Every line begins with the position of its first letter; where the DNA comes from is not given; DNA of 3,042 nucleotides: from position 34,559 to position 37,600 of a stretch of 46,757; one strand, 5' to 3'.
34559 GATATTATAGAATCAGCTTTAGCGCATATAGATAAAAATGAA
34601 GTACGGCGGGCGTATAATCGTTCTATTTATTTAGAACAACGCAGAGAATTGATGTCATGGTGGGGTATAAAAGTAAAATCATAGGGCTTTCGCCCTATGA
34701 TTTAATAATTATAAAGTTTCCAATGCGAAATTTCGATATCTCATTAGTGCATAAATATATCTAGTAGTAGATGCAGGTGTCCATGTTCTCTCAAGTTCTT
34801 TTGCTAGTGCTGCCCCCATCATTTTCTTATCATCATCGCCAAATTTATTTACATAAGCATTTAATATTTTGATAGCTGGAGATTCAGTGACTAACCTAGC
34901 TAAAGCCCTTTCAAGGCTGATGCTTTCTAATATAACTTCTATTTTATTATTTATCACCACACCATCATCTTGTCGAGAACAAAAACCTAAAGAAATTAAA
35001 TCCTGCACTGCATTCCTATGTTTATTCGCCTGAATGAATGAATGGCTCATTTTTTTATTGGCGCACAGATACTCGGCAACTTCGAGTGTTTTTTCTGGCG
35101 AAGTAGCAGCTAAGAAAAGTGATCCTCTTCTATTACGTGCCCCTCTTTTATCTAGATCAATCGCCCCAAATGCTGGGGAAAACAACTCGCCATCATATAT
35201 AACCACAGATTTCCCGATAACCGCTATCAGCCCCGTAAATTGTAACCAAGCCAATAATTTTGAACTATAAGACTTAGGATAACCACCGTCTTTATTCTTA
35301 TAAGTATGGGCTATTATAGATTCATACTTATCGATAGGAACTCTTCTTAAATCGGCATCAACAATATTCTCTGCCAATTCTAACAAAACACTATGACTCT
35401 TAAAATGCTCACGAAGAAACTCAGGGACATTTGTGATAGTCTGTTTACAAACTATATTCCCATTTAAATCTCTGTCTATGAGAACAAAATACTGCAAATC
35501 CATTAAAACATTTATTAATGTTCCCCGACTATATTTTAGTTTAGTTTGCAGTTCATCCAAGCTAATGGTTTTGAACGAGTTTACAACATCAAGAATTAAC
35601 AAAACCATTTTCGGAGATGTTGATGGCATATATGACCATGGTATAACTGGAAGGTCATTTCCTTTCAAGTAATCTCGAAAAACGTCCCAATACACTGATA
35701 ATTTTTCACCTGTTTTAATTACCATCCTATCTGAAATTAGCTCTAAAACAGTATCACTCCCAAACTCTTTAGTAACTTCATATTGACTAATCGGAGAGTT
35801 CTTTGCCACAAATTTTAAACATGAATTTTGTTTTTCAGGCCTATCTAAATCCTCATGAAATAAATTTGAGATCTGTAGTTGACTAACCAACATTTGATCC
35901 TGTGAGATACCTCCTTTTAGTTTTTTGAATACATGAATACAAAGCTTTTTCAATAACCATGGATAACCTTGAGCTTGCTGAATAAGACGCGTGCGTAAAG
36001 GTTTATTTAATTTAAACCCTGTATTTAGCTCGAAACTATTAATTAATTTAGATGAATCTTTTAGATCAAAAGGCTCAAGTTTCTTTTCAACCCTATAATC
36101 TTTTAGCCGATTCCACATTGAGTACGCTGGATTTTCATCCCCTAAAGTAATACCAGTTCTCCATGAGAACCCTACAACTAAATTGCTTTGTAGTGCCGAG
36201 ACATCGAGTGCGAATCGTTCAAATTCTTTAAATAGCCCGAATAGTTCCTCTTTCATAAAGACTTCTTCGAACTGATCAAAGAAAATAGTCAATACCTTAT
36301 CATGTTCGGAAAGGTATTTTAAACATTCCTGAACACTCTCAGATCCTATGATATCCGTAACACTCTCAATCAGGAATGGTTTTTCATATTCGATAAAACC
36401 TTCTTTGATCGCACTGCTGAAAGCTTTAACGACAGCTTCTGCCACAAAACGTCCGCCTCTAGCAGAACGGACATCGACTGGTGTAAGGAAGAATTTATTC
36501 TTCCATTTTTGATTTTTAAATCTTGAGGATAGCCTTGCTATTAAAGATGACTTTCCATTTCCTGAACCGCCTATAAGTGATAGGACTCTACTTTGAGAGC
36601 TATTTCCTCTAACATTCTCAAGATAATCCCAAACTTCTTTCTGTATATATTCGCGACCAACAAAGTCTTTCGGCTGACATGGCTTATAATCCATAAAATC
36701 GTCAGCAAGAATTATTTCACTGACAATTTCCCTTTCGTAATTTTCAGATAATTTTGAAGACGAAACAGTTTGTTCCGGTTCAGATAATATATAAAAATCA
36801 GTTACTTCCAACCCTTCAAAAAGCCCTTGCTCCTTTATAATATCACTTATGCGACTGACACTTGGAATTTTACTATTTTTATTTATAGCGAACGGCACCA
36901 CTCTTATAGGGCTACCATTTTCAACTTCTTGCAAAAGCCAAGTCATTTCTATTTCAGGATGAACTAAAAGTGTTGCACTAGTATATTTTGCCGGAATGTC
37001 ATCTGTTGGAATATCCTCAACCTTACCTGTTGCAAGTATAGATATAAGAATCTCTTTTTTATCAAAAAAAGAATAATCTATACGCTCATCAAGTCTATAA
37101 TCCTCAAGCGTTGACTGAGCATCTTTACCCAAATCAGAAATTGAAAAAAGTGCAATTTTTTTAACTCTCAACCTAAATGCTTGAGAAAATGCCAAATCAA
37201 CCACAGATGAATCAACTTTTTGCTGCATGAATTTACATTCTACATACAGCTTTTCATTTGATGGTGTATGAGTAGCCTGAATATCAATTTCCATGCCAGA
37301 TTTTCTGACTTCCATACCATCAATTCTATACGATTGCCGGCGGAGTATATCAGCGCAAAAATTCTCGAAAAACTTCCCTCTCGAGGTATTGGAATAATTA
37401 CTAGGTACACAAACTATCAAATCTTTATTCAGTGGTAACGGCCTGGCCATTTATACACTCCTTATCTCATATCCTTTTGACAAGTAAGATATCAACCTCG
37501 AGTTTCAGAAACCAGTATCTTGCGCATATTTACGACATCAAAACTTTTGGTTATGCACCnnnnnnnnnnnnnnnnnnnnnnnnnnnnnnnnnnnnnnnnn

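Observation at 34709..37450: Single 913-aa nuclease-NTPase gene fills the P4-like satellite's variable cargo slot: candidate undescribed antiviral system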

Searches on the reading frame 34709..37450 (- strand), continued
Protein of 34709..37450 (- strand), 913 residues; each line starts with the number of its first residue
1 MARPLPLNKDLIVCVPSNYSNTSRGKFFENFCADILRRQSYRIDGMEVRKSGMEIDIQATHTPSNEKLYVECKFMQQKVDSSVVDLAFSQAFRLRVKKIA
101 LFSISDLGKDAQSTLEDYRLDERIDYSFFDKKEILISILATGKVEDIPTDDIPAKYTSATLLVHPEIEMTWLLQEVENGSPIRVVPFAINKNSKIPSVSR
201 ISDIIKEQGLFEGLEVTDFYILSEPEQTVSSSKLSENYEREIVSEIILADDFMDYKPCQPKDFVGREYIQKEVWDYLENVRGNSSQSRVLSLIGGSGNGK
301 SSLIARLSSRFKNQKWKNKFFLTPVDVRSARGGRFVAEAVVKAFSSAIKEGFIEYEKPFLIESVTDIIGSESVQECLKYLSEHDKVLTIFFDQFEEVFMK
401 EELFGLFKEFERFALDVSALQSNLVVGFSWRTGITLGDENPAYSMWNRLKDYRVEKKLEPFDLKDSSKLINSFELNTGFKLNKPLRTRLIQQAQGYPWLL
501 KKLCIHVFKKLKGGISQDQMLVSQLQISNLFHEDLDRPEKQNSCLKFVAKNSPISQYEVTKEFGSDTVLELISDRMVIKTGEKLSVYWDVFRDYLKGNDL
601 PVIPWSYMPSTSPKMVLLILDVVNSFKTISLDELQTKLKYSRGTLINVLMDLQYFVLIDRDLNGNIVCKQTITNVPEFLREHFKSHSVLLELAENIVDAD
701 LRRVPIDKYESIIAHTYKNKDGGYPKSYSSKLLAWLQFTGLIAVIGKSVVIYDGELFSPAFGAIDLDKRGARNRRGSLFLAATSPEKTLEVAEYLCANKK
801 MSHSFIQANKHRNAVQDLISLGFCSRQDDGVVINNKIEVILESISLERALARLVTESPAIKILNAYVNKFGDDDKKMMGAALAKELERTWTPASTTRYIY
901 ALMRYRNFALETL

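Call 87: search_dna_similar(query=window:34709-37450:-, collection=plasmids, mode=protein, max_rows=15)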
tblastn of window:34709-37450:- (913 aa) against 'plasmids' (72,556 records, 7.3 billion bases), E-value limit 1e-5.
Records with a match: 15; places in all: 16; records where one place covers at least 80% of the query: 7.
Best place of each record, by identity: <60% 15.
By first word of the organism name: Acinetobacter 4; Enterobacter 3; Burkholderia 1; Nostoc 1; Fuscovulum 1; Chryseobacterium 1; Allocoleopsis 1; Streptomyces 1; Rhodococcus 1; Salmonella 1.
By predicted mobility (MOB-suite, as given by PLSDB): non-mobilizable 9; mobilizable 4; conjugative 2.
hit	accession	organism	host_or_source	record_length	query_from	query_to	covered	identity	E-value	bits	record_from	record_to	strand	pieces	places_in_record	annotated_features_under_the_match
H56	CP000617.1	Burkholderia vietnamiensis G4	-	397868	13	911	98%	28.8%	5e-115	395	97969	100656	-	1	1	restriction endonuclease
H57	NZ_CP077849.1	Acinetobacter baumannii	Homo sapiens,Rectal swab_P28_BU14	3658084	13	786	85%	30.7%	3e-106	370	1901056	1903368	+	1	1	none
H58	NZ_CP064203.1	Acinetobacter baumannii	Homo sapiens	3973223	13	786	85%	30.7%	3e-106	370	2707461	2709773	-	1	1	none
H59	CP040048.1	Acinetobacter baumannii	Homo sapiens,blood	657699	13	786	85%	30.8%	3e-94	374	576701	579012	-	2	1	none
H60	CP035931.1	Acinetobacter baumannii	Homo sapiens,blood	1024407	13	786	85%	29.8%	7e-93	330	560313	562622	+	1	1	none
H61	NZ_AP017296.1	Nostoc sp. NIES-3756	-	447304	1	744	81%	30.3%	3e-96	340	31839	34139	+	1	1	ATP-binding protein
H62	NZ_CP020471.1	Fuscovulum blasticum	cell culture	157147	36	838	88%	28.0%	2e-69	260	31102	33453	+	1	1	AAA family ATPase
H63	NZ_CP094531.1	Chryseobacterium oryzae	Single cell,Andong Sikhe (Andong rice ...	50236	7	651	71%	28.7%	2e-67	253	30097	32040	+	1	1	ATP-binding protein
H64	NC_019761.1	Allocoleopsis franciscana PCC 7113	-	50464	181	742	62%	30.5%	2e-72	269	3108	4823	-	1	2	hypothetical protein | ATP-binding protein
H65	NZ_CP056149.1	Enterobacter roggenkampii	culture,Wastewater effluent sample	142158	101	675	63%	23.4%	2e-18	99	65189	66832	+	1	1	hypothetical protein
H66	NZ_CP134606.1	Streptomyces sp. ITFR-21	Ips typographus,whole organism,Ips ...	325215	246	841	65%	22.0%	5e-19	100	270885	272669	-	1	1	restriction endonuclease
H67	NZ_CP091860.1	Rhodococcus erythropolis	-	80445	323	741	46%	28.5%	4e-37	159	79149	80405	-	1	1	none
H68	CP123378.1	Enterobacter ludwigii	Homo sapiens,rectal screening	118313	414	792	42%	23.6%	3e-13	82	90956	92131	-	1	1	none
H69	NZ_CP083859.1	Enterobacter kobei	Homo sapiens,sputum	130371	464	792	36%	24.4%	3e-12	79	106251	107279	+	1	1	hypothetical protein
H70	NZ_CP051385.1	Salmonella enterica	turkey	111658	447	675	25%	25.1%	2e-10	73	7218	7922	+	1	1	hypothetical protein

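Call 91: list_cluster_members(proteins=[window:34712-37450:-])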
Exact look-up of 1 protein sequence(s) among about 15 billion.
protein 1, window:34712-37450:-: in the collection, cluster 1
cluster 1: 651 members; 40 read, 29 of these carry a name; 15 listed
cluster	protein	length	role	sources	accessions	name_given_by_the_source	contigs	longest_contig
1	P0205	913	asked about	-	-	TPA: restriction endonuclease [Escherichia coli] | Holliday junction resolvase-like predicted endonuclease | Restriction endonuclease n=22 Tax=Enterobacteriaceae TaxID=543 RepID=A0AAX4LGY4_ECOLX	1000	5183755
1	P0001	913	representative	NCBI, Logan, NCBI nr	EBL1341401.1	ATP-binding protein [Salmonella enterica]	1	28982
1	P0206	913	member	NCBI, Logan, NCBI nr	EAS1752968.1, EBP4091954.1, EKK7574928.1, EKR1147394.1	restriction endonuclease [Salmonella enterica] | ATP-binding protein [Salmonella enterica]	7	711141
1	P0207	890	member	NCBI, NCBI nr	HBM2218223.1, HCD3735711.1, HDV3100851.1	TPA: restriction endonuclease, partial [Escherichia coli] | restriction endonuclease [Escherichia coli]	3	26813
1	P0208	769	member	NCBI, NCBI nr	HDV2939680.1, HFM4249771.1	TPA: ATP-binding protein, partial [Escherichia coli] | ATP-binding protein [Escherichia coli]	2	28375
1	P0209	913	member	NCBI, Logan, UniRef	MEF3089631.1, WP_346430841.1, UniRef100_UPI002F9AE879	restriction endonuclease [Raoultella scottii] | restriction endonuclease n=1 Tax=Raoultella scottii TaxID=3040937 RepID=UPI002F9AE879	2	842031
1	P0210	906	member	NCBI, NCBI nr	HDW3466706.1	TPA: restriction endonuclease, partial [Escherichia coli] | restriction endonuclease [Escherichia coli]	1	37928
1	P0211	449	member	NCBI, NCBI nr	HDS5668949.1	TPA: ATP-binding protein, partial [Escherichia coli] | ATP-binding protein [Escherichia coli]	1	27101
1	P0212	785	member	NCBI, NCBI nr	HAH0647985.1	TPA: ATP-binding protein, partial [Escherichia coli] | ATP-binding protein [Escherichia coli]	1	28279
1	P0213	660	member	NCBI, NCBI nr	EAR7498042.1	ATP-binding protein, partial [Salmonella enterica] | ATP-binding protein [Salmonella enterica]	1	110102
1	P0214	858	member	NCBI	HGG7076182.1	TPA: restriction endonuclease, partial [Escherichia coli]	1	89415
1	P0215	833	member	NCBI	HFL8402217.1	TPA: restriction endonuclease, partial [Escherichia coli]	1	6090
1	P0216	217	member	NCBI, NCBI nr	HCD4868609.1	TPA: restriction endonuclease, partial [Escherichia coli] | restriction endonuclease [Escherichia coli]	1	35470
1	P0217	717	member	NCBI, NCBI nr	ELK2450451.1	ATP-binding protein, partial [Salmonella enterica] | ATP-binding protein [Salmonella enterica]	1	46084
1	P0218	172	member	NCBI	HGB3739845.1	TPA: ATP-binding protein, partial [Salmonella enterica subsp. enterica serovar Chester]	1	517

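Call 97: find_encoding_contigs(protein=P0046, flank=8000, max_places=1)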
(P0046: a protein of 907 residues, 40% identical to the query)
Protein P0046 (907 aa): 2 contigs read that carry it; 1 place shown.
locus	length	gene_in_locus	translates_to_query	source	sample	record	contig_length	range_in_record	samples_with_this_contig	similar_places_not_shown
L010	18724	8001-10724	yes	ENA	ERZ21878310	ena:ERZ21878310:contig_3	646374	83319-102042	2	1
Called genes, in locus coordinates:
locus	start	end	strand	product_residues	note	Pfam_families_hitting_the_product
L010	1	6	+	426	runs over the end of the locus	PF02335:Cytochrom_C552, PF22113:Mtrc-MtrF_II-IV_dom (faint), PF14522:Cytochrome_C7 (faint)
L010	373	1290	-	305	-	PF13353:Fer4_12, PF12797:Fer4_2 (faint), PF00037:Fer4 (weak), PF12837:Fer4_6 (faint), PF13237:Fer4_10 (weak), PF04055:Radical_SAM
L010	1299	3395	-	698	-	PF02901:PFL-like, PF01228:Gly_radical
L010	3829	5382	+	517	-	PF00884:Sulfatase, PF01663:Phosphodiest (weak), PF16347:SGSH_C, PF14707:Sulfatase_C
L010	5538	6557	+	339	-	PF04055:Radical_SAM, PF13186:SPASM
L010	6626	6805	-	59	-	-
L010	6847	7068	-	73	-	-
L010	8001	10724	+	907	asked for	PF04471:Mrr_cat (weak), PF20703:nSTAND1, PF13191:AAA_16 (weak)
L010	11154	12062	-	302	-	PF01370:Epimerase, PF13460:NAD_binding_10 (faint), PF16363:GDP_Man_Dehyd (weak), PF08338:DUF1731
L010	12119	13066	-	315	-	PF04463:2-thiour_desulf, PF08349:DUF1722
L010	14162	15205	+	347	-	-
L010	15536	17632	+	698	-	-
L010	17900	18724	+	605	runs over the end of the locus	PF00144:Beta-lactamase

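Call 98: find_encoding_contigs(protein=P0073, flank=8000, max_places=1)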
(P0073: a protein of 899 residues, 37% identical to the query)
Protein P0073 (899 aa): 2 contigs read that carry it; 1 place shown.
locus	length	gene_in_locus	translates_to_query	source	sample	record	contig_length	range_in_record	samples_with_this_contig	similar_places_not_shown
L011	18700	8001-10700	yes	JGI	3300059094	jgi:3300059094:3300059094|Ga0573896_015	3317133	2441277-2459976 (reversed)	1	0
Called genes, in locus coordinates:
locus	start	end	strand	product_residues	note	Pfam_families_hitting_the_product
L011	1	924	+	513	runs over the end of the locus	PF06074:Portal_Mu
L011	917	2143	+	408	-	PF04233:Phage_Mu_F, PF18812:PBECR3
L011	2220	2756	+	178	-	PF05069:Phage_tail_S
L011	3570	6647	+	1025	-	PF17990:LodA_N, PF18417:LodA_C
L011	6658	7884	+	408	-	PF01494:FAD_binding_3, PF04820:Trp_halogenase (weak), PF12831:FAD_oxidored (weak)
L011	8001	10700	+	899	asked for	PF20703:nSTAND1, PF13191:AAA_16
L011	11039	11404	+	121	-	-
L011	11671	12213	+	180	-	-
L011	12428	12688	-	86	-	-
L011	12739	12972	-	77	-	-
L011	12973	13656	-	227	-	PF01797:Y1_Tnp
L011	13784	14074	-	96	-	PF12844:HTH_19 (faint), PF01381:HTH_3, PF13560:HTH_31 (weak)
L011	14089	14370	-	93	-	PF05015:HigB-like_toxin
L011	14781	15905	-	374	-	-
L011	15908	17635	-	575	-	-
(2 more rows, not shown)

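Call 99: find_encoding_contigs(protein=P0114, flank=8000, max_places=1)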
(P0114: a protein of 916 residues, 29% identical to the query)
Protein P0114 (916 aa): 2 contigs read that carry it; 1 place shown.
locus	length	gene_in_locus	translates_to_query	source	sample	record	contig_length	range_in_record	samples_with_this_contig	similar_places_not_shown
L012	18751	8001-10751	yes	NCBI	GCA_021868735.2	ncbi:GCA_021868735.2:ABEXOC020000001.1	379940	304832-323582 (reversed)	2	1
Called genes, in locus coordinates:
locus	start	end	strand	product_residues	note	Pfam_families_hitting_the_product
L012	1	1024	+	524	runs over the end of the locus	PF00890:FAD_binding_2 (faint), PF13192:Thioredoxin_3, PF03486:HI0933_like (faint), PF07992:Pyr_redox_2, PF01134:GIDA (faint), PF13738:Pyr_redox_3, PF00070:Pyr_redox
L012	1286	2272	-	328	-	PF24624:Int_N, PF00589:Phage_integrase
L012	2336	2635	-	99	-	-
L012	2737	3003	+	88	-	PF10743:Phage_Cox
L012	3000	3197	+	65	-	-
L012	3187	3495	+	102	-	-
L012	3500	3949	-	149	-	-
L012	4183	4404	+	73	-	PF10809:DUF2732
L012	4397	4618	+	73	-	PF01258:zf-dskA_traR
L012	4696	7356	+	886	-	PF13155:Toprim_2, PF13362:Toprim_3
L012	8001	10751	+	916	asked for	PF04471:Mrr_cat, PF13191:AAA_16 (weak), PF20703:nSTAND1, PF07693:KAP_NTPase (weak), PF13401:AAA_22, PF24883:NPHP3_N (weak)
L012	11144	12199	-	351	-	PF04860:Phage_portal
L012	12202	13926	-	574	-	PF06056:Terminase_5, PF13384:HTH_23 (weak), PF03237:Terminase_6N, PF17289:Terminase_6C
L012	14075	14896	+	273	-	PF05929:Phage_GPO_N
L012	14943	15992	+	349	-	PF05125:Phage_cap_P2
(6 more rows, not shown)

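Call 100: find_encoding_contigs(protein=P0033, flank=8000, max_places=1)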
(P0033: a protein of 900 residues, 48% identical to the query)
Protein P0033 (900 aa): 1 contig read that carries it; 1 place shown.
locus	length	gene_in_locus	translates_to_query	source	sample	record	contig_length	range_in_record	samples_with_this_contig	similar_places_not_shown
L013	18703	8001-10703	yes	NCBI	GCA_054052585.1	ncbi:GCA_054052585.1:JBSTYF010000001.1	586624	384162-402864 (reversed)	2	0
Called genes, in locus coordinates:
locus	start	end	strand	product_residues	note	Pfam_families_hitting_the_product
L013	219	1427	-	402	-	PF01047:MarR (weak), PF00480:ROK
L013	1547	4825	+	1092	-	PF17128:DUF5107, PF00515:TPR_1 (faint), PF07719:TPR_2 (faint), PF13181:TPR_8 (faint), PF13424:TPR_12 (faint), PF13428:TPR_14 (faint), PF13432:TPR_16 (weak), PF14559:TPR_19 (faint), +2 more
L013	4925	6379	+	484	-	PF00083:Sugar_tr, PF07690:MFS_1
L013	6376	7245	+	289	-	PF01263:Aldose_epim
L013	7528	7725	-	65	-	-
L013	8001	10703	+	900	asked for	PF04471:Mrr_cat (weak), PF13156:Mrr_cat_2 (faint), PF20703:nSTAND1, PF13191:AAA_16 (weak)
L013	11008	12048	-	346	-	PF01076:Mob_Pre (weak)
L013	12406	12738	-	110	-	-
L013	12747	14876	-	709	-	-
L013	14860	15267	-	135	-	-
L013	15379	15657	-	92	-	-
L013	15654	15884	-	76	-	-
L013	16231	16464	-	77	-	PF05930:Phage_AlpA, PF12728:HTH_17 (weak)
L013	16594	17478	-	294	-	-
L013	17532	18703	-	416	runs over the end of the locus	PF13356:Arm-DNA-bind_3, PF14659:Phage_int_SAM_3 (weak), PF22022:Phage_int_M, PF00589:Phage_integrase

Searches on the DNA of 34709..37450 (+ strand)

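Call 6: search_dna_similar(query=window:34709-37450:+, collection=ecoli_genomes, mode=near, max_rows=25)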
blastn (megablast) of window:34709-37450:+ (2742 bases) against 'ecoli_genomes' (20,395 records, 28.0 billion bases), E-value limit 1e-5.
Records with a match: 54; places in all: 54; records where one place covers at least 80% of the query: 53.
Genomes with a match: 54 of 5426; with a place that covers at least 80% of the query: 53. Places per genome that has any: lowest 1, median 1, highest 1. On chromosomes: 54 places; on plasmids: 0.
Best place of each record, by identity: >=99% 54.
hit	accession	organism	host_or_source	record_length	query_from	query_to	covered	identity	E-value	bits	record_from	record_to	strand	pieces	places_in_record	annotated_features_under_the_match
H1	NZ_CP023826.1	Escherichia coli strain 4/4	Homo sapiens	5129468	1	2742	100%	100.0%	0e+0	5064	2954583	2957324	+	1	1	restriction endonuclease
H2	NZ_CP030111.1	Escherichia coli strain MCJCHV-1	Homo sapiens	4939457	1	2742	100%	100.0%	0e+0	5064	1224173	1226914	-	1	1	restriction endonuclease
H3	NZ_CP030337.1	Escherichia coli strain AR_451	missing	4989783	1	2742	100%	100.0%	0e+0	5064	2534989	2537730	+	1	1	restriction endonuclease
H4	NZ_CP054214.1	Escherichia coli strain EcPF40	Homo sapiens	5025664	1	2742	100%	100.0%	0e+0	5064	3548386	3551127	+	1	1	restriction endonuclease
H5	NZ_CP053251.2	Escherichia coli strain SCU-204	Homo sapiens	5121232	1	2742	100%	100.0%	0e+0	5064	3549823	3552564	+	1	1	restriction endonuclease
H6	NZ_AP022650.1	Escherichia coli strain 09-02E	Homo sapiens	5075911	1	2742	100%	100.0%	0e+0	5064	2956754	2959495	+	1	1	restriction endonuclease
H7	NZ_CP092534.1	Escherichia coli strain DS566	Homo sapiens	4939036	1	2742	100%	100.0%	0e+0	5064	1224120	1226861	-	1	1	restriction endonuclease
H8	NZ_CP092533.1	Escherichia coli strain DS566-1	Homo sapiens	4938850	1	2742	100%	100.0%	0e+0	5064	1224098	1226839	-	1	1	restriction endonuclease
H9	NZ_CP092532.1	Escherichia coli strain DS566-2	Homo sapiens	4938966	1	2742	100%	100.0%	0e+0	5064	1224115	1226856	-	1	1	restriction endonuclease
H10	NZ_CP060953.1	Escherichia coli strain EC8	Homo sapiens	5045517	1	2742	100%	100.0%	0e+0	5064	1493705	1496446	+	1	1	restriction endonuclease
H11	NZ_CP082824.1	Escherichia coli strain SCAID URN1-2021 (19/278)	Homo sapiens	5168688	1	2742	100%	100.0%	0e+0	5064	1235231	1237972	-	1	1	restriction endonuclease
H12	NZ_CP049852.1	Escherichia coli strain UPEC-774U/190308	Homo sapiens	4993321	1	2742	100%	100.0%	0e+0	5064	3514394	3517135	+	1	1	restriction endonuclease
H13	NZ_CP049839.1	Escherichia coli strain UPEC-455U/190220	Homo sapiens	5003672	1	2742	100%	100.0%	0e+0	5064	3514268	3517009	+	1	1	restriction endonuclease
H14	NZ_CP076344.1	Escherichia coli strain AVS0096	river water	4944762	1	2742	100%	100.0%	0e+0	5064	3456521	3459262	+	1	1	restriction endonuclease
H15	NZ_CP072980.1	Escherichia coli strain 2547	Homo sapiens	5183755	1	2742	100%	100.0%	0e+0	5064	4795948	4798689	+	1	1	restriction endonuclease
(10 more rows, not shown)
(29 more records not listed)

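Call 9: get_annotated_region(hit=H1, flank=12000)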
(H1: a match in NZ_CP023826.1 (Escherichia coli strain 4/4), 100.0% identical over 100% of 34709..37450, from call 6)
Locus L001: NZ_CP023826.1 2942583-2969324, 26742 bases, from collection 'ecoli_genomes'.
description: Escherichia coli strain 4/4 chromosome, complete genome
organism: Escherichia coli strain 4/4 (NCBI taxid 562)
replicon: chromosome; assembly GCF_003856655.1
host: Homo sapiens; source: feces; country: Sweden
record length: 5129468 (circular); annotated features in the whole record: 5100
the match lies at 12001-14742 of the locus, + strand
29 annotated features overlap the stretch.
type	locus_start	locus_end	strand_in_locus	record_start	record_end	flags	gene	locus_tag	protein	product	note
CDS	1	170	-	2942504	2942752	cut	rpsP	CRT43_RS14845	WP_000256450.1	30S ribosomal protein S16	-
CDS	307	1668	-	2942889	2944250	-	ffh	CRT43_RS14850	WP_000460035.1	signal recognition particle protein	-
CDS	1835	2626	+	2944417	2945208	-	ypjD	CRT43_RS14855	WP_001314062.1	cytochrome C assembly family protein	-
CDS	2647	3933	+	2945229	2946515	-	yfjD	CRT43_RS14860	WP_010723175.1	HlyC/CorC family transporter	-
CDS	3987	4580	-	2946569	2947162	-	grpE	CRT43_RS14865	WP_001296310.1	nucleotide exchange factor GrpE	-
CDS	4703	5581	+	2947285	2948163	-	nadK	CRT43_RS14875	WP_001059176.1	NAD(+) kinase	-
CDS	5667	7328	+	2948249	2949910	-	recN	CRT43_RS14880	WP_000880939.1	DNA repair protein RecN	-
CDS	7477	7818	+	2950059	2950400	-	bamE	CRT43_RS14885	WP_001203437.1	outer membrane protein assembly factor BamE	-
CDS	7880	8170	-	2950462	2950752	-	yfjF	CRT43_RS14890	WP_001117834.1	RnfH family protein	-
CDS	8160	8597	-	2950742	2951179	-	ratA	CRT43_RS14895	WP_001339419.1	type II toxin-antitoxin system toxin RatA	-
CDS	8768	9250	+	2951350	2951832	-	smpB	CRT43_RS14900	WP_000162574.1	SsrA-binding protein SmpB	-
tmRNA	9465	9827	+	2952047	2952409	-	ssrA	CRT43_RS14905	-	transfer-messenger RNA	-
CDS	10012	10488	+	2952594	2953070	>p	-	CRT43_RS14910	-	integrase arm-type DNA-binding domain-containing protein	incomplete; partial in the middle of a contig; missing C-terminus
CDS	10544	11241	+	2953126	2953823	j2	-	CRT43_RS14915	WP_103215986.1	IS1-like element IS1A family transposase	programmed frameshift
CDS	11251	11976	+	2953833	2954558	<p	-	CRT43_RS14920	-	tyrosine-type recombinase/integrase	incomplete; partial in the middle of a contig; missing N-terminus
CDS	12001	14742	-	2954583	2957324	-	-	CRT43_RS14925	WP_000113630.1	restriction endonuclease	-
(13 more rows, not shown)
